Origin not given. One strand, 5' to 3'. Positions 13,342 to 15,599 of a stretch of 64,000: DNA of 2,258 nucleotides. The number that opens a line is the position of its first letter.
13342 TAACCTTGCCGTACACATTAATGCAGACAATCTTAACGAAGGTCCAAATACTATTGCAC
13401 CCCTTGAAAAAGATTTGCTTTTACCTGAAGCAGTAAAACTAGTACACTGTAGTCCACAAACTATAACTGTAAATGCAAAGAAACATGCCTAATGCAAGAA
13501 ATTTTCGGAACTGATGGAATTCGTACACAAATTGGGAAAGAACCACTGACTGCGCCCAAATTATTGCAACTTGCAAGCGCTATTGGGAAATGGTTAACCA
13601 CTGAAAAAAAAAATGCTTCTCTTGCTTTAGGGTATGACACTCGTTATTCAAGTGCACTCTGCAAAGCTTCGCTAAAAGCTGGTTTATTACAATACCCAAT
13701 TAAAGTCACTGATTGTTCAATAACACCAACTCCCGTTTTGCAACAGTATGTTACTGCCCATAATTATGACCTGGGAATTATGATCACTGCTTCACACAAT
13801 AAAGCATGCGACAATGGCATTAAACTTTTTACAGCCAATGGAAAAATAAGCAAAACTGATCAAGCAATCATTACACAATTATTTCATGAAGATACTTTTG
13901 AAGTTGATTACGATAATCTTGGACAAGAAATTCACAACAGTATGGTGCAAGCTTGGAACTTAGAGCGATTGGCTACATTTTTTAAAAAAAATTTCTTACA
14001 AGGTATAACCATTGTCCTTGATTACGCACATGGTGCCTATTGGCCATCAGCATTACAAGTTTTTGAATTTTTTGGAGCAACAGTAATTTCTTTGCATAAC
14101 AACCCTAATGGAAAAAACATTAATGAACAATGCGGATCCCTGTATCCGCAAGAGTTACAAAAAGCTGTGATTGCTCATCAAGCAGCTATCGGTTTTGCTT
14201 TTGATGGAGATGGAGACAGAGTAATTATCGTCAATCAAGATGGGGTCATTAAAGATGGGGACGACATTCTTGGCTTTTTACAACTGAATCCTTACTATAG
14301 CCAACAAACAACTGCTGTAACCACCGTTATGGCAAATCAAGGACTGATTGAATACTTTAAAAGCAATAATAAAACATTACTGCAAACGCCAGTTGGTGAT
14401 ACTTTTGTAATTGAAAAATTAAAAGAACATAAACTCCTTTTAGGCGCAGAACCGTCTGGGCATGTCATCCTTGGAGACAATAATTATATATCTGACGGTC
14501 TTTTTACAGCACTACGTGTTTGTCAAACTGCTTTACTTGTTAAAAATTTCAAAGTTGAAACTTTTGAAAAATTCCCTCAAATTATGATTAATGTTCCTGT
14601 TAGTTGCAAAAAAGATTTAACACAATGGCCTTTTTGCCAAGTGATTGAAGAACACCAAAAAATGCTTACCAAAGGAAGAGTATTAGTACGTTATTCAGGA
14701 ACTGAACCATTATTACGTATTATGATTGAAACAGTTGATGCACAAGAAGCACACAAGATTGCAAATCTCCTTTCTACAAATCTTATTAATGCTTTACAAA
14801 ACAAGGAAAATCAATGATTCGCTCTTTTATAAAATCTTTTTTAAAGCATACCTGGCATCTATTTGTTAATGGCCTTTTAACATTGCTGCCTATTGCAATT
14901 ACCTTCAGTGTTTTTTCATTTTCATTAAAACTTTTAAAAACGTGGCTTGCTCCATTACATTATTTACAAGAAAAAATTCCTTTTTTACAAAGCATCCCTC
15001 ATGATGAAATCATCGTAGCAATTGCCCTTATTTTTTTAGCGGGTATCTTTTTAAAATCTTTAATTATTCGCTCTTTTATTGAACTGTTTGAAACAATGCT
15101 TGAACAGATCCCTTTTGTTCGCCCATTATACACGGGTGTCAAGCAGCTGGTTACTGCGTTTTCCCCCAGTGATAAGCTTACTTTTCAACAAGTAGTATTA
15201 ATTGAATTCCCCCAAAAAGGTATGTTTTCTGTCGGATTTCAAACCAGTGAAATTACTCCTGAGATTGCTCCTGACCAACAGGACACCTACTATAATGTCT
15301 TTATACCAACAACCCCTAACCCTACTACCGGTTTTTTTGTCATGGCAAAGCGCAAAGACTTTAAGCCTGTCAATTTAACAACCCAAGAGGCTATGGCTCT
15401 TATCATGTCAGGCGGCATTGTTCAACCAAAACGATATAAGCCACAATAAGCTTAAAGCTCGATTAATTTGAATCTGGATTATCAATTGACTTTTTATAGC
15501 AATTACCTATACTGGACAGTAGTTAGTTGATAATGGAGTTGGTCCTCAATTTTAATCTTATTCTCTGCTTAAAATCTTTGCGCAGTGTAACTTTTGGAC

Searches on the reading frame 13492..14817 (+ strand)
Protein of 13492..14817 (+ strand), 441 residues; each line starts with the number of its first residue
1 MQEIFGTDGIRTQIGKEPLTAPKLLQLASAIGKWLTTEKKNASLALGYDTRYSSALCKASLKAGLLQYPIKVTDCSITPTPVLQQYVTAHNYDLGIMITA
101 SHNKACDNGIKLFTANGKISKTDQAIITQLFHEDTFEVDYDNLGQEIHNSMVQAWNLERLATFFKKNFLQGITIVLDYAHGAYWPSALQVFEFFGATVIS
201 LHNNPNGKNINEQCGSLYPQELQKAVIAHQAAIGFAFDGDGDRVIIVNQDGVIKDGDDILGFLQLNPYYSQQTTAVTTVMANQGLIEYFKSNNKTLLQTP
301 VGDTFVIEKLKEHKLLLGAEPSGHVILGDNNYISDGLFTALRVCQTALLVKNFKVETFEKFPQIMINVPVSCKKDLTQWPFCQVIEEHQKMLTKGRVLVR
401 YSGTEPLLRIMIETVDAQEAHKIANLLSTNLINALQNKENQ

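Call 3: search_protein_families(library=pfam, proteins=[window:13492-14817:+], max_evalue=1)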
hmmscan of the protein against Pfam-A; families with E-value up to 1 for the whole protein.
window:13492-14817:+ (441 aa): 5 families
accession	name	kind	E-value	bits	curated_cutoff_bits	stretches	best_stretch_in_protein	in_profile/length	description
PF02878.22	PGM_PMM_I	-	1.4e-34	119.1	22.5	1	3-136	2-136/138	Phosphoglucomutase/phosphomannomutase, alpha/beta/alpha domain I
PF02880.22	PGM_PMM_III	-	5.4e-20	72.1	20.7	1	270-347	20-97/115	Phosphoglucomutase/phosphomannomutase, alpha/beta/alpha domain III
PF02879.22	PGM_PMM_II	-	4.9e-12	46.7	29.3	1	159-251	6-103/103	Phosphoglucomutase/phosphomannomutase, alpha/beta/alpha domain II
PF00408.26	PGM_PMM_IV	-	4e-11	43.3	23.1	1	366-425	2-63/68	Phosphoglucomutase/phosphomannomutase, C-terminal domain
PF25055.1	DUF7792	-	0.015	15.9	27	1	374-429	52-107/120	Domain of unknown function (DUF7792)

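Call 4: search_protein_families(library=ncbifam, proteins=[window:13492-14817:+], max_evalue=1)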
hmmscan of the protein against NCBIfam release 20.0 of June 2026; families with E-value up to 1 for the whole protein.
window:13492-14817:+ (441 aa): 8 families
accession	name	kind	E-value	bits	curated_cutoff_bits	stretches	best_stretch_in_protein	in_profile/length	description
TIGR01455.1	glmM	equivalog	4.4e-108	361.8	447.55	1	5-428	1-437/442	phosphoglucosamine mutase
TIGR03990.1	Arch_GlmM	equivalog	5.2e-75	253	439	1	3-427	2-440/444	phosphoglucosamine mutase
NF007088.0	PRK09542.1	equivalog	4.3e-29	101.8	618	2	4-344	11-352/456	phosphomannomutase/phosphoglucomutase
NF046027.1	PhglucPhmanMutPgmG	equivalog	2.1e-28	99.2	600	1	28-369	28-372/460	phosphoglucomutase/phosphomannomutase PgmG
NF011943.0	PRK15414.1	subfamily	6.5e-22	78.2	801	1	10-349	12-357/456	phosphomannomutase CpsG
NF005737.0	PRK07564.1-1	equivalog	9.2e-10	37.7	378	1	38-322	47-365/543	alpha-D-glucose phosphate-specific phosphoglucomutase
TIGR01132.1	pgm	equivalog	6.8e-06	24.8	778.05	1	5-124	42-170/546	phosphoglucomutase (alpha-D-glucose-1,6-bisphosphate-dependent)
TIGR03253.1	oxalate_frc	equivalog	0.054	12.2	504.2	1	169-208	4-42/416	formyl-CoA transferase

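Call 34: search_solved_structures(query=window:13492-14817:+, max_evalue=1e-40, show_alignments=3)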
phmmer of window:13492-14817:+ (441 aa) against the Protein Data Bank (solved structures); distinct sequences matched with E-value up to 1e-40: 6.
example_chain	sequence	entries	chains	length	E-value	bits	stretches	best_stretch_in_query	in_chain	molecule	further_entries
3i3w_A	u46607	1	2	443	1.9e-63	218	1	2-422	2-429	Phosphoglucosamine mutase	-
3pdk_A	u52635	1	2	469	8.4e-62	212.6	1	3-416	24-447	Phosphoglucosamine mutase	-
7ojr_A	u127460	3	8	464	2.8e-61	210.9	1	3-417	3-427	Phosphoglucosamine mutase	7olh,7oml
6gyz_A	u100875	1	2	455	8.6e-61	209.2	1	3-427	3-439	Phosphoglucosamine mutase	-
9g69_A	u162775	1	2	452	3.8e-60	207.1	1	3-425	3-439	Phosphoglucosamine mutase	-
7ojs_C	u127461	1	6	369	2.1e-49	171.7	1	3-346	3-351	Phosphoglucosamine mutase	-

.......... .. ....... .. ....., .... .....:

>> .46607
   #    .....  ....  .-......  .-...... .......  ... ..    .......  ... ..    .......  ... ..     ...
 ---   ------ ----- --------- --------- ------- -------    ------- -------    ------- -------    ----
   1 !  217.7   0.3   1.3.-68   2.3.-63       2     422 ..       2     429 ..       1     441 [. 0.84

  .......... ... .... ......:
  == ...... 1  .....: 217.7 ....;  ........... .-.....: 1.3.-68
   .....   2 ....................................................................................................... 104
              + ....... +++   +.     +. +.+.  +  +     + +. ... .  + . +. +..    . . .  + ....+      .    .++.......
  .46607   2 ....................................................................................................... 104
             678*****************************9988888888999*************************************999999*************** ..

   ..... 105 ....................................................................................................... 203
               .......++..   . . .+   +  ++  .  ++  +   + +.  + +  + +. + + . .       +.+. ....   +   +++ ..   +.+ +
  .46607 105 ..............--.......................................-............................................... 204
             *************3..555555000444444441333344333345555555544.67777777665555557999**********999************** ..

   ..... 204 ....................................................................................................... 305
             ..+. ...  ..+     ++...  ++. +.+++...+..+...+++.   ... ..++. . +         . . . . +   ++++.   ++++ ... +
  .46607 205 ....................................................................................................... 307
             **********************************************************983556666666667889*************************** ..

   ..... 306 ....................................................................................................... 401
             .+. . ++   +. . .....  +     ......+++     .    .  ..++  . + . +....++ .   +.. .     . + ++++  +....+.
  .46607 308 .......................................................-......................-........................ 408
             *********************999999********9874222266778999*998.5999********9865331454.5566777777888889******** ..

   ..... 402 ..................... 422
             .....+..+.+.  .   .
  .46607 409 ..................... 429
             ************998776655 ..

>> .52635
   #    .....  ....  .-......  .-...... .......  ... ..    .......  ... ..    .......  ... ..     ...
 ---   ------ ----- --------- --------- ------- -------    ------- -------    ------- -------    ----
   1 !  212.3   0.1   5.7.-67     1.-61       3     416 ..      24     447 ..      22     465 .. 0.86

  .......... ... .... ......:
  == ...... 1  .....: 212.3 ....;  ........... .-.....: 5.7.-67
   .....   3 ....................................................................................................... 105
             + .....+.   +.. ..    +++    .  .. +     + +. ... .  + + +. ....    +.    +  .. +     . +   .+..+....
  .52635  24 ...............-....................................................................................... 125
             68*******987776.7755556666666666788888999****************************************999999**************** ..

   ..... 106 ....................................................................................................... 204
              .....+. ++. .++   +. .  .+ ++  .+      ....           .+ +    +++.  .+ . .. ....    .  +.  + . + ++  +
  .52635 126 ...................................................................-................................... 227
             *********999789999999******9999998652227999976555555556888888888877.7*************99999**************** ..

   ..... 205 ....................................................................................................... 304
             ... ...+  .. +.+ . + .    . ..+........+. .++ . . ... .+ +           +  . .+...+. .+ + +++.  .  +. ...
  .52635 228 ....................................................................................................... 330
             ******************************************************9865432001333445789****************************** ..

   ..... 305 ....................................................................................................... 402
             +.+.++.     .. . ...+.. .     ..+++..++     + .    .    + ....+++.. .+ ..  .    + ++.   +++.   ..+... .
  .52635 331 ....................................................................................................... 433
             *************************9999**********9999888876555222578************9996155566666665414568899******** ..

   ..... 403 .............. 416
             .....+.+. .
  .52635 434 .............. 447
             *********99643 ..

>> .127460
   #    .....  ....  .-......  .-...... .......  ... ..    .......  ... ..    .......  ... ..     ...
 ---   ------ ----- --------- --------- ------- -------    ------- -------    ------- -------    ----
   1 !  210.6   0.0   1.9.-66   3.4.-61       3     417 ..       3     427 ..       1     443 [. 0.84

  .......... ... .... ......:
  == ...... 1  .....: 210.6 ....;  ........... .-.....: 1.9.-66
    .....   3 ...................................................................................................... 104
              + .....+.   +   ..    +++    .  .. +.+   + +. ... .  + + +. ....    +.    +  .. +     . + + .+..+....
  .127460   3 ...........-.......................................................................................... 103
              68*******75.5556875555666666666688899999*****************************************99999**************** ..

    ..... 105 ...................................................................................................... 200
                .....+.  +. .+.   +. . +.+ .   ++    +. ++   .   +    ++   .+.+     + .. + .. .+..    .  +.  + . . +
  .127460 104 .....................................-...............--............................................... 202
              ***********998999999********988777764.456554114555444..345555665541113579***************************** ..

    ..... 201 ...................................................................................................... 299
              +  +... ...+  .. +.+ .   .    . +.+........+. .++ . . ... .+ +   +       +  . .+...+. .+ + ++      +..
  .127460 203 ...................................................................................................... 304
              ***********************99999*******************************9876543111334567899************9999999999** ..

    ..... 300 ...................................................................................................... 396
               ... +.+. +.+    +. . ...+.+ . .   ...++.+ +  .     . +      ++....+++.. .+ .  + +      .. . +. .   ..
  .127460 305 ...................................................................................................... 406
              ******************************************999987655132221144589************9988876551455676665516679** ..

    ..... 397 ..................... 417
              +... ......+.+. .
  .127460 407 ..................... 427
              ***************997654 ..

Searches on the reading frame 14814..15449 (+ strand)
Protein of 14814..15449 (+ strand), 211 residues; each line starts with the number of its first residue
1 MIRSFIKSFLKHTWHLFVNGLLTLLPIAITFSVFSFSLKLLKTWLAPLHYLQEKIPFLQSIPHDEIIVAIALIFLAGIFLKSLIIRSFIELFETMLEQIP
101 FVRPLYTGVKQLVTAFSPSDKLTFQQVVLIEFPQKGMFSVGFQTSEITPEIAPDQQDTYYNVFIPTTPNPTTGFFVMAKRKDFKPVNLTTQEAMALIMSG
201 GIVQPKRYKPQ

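Call 3: search_protein_families(library=pfam, proteins=[window:14814-15449:+], max_evalue=1)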
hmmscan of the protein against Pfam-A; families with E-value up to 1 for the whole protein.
window:14814-15449:+ (211 aa): 2 families
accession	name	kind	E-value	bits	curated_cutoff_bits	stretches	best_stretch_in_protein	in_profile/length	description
PF04367.18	DUF502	-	2.8e-31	108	23.8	1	67-172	1-107/107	Protein of unknown function (DUF502)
PF00673.26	Ribosomal_L5_C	-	0.17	12.5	27.8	1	124-160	31-67/94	ribosomal L5P family C-terminus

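Call 4: search_protein_families(library=ncbifam, proteins=[window:14814-15449:+], max_evalue=1)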
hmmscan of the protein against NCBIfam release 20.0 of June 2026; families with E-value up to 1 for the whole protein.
window:14814-15449:+ (211 aa): 0 families
